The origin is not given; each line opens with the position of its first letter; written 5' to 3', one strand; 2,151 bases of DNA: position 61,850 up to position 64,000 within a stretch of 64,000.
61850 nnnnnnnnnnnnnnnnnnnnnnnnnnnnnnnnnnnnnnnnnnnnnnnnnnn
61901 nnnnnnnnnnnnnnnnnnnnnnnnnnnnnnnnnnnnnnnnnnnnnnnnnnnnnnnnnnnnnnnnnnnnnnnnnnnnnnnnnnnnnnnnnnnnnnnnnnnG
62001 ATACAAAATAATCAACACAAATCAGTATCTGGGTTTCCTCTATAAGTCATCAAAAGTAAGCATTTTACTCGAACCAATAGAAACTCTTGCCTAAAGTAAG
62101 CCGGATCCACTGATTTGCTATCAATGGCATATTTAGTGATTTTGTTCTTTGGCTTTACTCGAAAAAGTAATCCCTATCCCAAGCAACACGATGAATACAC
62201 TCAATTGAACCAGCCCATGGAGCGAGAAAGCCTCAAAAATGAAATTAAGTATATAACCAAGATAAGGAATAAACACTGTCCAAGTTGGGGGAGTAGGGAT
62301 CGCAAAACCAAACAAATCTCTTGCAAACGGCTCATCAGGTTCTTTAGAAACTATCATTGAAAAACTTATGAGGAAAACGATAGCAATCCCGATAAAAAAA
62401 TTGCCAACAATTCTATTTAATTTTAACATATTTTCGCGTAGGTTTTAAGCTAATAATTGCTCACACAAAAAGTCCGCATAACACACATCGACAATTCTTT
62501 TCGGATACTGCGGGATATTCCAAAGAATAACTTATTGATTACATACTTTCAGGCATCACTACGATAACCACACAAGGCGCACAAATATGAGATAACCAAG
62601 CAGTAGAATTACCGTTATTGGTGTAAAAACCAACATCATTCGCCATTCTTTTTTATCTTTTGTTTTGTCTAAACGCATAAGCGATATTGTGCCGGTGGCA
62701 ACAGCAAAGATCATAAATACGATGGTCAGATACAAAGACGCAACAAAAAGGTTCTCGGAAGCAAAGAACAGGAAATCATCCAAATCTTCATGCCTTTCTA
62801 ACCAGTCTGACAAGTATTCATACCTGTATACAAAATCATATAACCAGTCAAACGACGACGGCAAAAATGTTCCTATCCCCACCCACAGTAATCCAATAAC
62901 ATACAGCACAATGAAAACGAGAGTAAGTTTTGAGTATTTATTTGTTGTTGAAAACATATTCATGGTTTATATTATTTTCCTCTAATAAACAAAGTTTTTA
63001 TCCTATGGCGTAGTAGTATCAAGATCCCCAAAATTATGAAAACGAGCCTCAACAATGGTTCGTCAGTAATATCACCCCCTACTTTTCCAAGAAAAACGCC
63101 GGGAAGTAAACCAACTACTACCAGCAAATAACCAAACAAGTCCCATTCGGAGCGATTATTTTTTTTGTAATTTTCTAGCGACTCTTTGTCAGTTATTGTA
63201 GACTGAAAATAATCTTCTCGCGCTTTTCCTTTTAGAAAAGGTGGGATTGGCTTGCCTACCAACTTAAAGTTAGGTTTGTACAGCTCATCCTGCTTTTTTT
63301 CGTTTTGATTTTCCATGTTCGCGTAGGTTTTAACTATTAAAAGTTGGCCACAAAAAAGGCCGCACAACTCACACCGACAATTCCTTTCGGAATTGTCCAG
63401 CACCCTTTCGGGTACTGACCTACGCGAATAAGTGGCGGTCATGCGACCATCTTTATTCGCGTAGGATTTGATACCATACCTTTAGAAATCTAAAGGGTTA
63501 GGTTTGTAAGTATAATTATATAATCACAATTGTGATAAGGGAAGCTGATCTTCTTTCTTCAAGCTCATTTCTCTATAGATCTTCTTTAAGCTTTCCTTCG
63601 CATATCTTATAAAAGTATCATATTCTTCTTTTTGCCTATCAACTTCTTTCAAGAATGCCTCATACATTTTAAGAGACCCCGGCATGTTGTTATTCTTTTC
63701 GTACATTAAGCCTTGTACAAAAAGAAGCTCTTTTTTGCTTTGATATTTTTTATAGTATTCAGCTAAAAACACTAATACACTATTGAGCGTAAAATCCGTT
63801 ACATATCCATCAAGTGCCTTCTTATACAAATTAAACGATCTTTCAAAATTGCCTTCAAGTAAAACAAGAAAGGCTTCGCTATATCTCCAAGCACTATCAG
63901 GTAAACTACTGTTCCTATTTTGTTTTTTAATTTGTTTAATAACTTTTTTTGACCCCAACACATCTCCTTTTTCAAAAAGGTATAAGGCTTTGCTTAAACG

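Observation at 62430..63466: Duplicated ~80-nt 5' leader element with palindromes directly abutting start codons of two small-membrane-protein transcription units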

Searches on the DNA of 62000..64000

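Call 8: search_rna_families(source=window, start=62000, end=64000, threshold=evalue, max_evalue=10, show_alignments=3)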
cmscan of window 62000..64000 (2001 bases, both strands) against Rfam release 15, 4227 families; matches with E-value up to 10: 2.
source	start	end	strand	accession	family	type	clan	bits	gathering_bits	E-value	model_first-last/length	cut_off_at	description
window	63376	63504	-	RF03000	LOOT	Gene; sRNA;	-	86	46.4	2.4e-16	1-121/121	no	LOOT RNA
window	62381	62462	-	RF01428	snoR128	Gene; snRNA; snoRNA; CD-box;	-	21.1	40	7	1-91/91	no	small nucleolar RNA snoR128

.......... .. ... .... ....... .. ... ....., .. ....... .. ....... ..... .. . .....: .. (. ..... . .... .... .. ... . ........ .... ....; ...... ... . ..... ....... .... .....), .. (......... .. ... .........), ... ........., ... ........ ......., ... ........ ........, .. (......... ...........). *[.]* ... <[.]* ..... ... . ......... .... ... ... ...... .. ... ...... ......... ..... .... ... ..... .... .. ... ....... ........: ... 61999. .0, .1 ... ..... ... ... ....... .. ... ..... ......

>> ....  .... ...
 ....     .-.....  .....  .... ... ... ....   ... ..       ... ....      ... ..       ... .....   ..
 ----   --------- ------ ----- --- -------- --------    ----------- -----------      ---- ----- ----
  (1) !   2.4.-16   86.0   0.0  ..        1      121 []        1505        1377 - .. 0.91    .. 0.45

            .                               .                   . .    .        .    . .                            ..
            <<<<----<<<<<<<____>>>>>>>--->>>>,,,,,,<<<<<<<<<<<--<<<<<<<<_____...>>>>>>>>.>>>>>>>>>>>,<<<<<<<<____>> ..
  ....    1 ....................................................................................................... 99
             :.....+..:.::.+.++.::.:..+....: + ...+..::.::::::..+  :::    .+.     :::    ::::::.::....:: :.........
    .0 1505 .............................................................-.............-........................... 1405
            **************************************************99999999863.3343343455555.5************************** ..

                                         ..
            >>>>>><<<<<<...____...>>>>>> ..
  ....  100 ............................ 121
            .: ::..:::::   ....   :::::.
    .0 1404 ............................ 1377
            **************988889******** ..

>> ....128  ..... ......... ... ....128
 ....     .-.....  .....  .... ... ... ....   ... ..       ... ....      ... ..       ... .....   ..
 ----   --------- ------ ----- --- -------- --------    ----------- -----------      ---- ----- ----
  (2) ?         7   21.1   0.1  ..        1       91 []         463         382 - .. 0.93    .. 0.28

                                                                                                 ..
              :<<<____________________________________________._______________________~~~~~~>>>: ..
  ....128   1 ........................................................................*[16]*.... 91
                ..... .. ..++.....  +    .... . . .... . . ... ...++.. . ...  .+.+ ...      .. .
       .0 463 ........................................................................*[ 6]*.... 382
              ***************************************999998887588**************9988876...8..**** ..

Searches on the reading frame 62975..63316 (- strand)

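Call 17: search_protein_families(library=pfam, proteins=[window:62975-63316:-], max_evalue=0.01)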
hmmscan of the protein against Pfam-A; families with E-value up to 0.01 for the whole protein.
window:62975-63316:- (114 aa): 1 family
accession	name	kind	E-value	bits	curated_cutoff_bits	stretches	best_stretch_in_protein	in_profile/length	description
PF01925.25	TauE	-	0.0074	16.4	32.6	1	50-103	55-106/237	Sulfite exporter TauE/SafE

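Call 18: search_protein_families(library=phrogs, proteins=[window:62975-63316:-], max_evalue=0.01)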
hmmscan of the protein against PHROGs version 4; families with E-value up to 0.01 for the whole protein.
window:62975-63316:- (114 aa): 0 families
